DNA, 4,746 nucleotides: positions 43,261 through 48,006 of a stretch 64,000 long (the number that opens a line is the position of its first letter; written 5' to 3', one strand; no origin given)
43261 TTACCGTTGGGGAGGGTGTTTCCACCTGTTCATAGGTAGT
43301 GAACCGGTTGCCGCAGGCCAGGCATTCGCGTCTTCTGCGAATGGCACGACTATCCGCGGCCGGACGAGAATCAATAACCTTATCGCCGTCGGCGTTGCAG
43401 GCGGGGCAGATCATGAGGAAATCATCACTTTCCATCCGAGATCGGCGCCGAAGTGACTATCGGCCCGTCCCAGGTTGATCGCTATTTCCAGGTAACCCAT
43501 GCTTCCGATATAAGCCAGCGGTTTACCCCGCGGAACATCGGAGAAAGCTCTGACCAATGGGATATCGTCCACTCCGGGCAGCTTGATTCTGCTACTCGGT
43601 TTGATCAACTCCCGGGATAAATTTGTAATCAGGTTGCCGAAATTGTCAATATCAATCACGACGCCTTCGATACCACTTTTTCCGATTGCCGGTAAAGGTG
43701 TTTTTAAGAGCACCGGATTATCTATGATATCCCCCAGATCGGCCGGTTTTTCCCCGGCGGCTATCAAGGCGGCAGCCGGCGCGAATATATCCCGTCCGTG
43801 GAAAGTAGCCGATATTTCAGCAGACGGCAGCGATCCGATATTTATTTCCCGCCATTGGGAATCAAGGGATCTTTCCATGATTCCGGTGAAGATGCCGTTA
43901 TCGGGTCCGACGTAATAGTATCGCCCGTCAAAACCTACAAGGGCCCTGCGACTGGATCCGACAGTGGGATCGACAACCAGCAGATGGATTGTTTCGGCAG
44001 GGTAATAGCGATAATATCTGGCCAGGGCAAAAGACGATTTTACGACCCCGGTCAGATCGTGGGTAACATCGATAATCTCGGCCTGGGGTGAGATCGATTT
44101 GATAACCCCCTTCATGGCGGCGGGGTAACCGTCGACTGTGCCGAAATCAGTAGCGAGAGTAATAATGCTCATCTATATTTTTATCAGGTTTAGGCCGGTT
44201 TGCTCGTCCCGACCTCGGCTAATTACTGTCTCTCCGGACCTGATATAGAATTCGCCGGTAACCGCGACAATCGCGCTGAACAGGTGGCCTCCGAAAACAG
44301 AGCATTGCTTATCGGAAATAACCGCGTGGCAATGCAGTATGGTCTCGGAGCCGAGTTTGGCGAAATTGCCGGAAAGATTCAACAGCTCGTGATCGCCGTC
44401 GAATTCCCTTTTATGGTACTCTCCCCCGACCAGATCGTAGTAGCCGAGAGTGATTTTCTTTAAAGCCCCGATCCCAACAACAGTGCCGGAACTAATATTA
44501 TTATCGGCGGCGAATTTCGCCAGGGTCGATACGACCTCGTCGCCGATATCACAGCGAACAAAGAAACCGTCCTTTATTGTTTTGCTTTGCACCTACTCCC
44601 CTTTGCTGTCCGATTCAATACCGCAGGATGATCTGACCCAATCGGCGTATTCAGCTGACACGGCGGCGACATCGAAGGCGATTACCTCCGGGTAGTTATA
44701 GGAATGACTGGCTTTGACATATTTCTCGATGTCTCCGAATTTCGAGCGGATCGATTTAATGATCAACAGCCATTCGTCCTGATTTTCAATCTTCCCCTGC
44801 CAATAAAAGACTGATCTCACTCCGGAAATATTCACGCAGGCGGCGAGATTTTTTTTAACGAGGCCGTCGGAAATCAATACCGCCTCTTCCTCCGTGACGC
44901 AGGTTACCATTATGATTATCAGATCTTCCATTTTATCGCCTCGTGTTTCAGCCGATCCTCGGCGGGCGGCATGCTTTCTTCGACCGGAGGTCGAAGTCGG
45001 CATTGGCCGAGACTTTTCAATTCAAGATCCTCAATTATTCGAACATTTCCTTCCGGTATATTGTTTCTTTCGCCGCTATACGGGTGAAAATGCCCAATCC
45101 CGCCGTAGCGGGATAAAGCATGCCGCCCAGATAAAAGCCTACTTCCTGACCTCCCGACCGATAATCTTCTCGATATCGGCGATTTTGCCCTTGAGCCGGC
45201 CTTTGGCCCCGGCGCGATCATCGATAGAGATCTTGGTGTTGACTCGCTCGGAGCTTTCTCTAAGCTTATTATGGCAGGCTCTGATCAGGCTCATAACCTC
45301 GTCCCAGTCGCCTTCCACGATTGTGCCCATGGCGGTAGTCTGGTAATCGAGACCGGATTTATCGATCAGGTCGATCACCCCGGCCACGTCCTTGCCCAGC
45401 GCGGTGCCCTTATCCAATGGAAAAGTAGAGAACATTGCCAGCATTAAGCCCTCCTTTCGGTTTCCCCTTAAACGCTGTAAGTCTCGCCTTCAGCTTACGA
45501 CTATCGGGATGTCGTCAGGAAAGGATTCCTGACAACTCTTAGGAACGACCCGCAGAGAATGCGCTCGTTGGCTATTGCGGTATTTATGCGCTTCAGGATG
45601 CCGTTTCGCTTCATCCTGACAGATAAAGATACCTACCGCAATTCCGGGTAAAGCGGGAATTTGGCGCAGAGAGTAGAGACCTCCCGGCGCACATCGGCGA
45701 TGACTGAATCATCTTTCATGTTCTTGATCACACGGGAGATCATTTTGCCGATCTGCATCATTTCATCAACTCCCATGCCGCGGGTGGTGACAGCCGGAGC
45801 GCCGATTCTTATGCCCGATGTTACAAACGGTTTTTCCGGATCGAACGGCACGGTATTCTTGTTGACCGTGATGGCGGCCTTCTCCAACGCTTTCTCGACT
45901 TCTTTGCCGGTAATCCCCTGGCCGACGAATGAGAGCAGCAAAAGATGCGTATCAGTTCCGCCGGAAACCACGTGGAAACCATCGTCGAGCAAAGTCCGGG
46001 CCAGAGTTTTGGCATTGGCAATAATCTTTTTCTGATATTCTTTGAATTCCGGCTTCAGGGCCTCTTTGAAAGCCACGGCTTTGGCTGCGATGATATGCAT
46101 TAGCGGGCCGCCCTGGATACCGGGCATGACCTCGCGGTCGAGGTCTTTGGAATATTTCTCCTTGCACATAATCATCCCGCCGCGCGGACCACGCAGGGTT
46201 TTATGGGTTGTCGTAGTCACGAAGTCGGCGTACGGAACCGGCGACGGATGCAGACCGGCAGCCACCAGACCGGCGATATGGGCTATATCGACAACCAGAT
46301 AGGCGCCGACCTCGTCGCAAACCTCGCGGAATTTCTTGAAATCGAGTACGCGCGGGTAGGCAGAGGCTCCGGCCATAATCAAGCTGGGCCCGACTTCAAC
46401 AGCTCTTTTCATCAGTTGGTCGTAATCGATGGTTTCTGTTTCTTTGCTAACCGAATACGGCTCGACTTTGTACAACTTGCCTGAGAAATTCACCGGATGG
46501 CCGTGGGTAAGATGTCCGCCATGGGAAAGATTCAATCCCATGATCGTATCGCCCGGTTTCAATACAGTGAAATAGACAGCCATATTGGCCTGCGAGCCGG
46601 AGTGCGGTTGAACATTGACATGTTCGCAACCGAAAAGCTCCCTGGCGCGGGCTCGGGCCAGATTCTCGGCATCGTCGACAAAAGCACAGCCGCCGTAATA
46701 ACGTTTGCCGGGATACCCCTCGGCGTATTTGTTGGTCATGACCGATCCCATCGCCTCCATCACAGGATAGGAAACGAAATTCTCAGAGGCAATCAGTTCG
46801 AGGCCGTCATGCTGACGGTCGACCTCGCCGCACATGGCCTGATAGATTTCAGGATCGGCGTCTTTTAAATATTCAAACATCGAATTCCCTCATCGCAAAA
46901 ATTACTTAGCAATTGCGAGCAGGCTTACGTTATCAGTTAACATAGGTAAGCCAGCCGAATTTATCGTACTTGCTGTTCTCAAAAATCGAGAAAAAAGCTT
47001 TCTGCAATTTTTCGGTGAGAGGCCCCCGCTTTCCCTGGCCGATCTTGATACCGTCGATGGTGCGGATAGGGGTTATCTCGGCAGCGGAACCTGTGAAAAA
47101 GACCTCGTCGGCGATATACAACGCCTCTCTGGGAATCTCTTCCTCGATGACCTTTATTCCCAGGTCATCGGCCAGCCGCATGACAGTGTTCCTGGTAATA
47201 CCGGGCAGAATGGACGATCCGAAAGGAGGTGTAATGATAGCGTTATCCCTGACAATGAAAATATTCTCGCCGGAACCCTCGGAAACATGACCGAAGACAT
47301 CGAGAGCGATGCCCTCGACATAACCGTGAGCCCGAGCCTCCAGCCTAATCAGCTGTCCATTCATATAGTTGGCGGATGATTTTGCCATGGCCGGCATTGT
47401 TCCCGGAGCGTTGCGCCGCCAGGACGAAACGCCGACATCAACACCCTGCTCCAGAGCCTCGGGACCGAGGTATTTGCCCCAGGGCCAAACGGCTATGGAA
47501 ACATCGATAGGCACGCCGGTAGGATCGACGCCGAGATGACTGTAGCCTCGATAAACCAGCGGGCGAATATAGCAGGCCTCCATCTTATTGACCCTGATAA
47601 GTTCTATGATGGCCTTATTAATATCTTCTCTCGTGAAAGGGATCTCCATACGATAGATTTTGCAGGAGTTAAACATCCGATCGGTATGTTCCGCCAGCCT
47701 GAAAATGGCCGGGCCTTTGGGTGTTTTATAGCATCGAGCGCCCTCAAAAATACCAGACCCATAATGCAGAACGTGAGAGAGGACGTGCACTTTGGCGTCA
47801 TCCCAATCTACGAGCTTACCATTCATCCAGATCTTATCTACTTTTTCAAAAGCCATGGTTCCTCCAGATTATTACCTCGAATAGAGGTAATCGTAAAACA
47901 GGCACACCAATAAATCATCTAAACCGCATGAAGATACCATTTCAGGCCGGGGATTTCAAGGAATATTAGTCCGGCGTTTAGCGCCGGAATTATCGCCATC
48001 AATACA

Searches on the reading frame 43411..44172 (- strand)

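Call 32: search_protein_families(library=pfam, proteins=[window:43411-44172:-], max_evalue=0.001)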
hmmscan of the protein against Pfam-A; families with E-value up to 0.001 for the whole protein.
window:43411-44172:- (253 aa): 2 families
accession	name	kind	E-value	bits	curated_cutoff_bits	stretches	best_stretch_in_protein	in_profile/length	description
PF01887.21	SAM_HAT_N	-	3e-46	157.2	26.3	1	4-147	1-145/145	SAM hydroxide adenosyltransferase N-terminal domain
PF20257.3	SAM_HAT_C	-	2.3e-22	79.6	25.5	1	170-249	1-83/84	SAM hydroxide adenosyltransferase C-terminal domain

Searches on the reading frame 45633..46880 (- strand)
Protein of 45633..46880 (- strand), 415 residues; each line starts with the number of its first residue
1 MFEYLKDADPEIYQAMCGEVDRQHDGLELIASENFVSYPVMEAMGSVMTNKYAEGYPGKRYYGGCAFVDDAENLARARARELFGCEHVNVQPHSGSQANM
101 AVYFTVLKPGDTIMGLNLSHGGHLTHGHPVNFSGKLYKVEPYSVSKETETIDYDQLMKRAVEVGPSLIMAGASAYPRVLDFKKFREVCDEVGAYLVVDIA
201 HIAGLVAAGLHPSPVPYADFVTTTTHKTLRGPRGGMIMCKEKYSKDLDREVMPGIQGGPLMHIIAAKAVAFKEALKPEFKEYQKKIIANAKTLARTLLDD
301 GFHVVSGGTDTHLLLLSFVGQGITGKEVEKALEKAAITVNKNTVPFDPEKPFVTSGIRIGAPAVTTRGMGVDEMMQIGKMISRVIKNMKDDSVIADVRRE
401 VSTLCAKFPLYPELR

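Call 32: search_protein_families(library=pfam, proteins=[window:45633-46880:-], max_evalue=0.001)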
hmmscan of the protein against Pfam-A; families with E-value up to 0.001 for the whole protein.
window:45633-46880:- (415 aa): 3 families
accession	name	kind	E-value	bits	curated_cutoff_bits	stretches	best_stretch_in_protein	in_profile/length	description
PF00464.25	SHMT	-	1.2e-171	571.1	27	1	5-381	1-399/399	Serine hydroxymethyltransferase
PF00155.27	Aminotran_1_2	-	1.6e-09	37.9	19.7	1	78-365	50-350/361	Aminotransferase class I and II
PF01212.27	Beta_elim_lyase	-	4e-06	26.8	27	1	75-338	37-271/288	Beta-eliminating lyase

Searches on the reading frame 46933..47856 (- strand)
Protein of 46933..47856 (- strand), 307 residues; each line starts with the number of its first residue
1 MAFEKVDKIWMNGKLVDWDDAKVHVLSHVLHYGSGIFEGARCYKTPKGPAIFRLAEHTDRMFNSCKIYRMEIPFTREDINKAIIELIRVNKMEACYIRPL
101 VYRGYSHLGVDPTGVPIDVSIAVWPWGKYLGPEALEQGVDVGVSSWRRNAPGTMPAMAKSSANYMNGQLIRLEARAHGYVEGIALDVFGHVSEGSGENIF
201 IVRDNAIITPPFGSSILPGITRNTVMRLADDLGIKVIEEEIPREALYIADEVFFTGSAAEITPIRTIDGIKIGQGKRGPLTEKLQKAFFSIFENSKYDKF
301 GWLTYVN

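Call 32: search_protein_families(library=pfam, proteins=[window:46933-47856:-], max_evalue=0.001)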
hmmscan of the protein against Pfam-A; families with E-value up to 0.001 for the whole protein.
window:46933-47856:- (307 aa): 1 family
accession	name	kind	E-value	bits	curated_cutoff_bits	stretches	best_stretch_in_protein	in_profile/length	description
PF01063.24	Aminotran_4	-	3.9e-52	177.7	28.5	1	35-267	1-223/223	Amino-transferase class IV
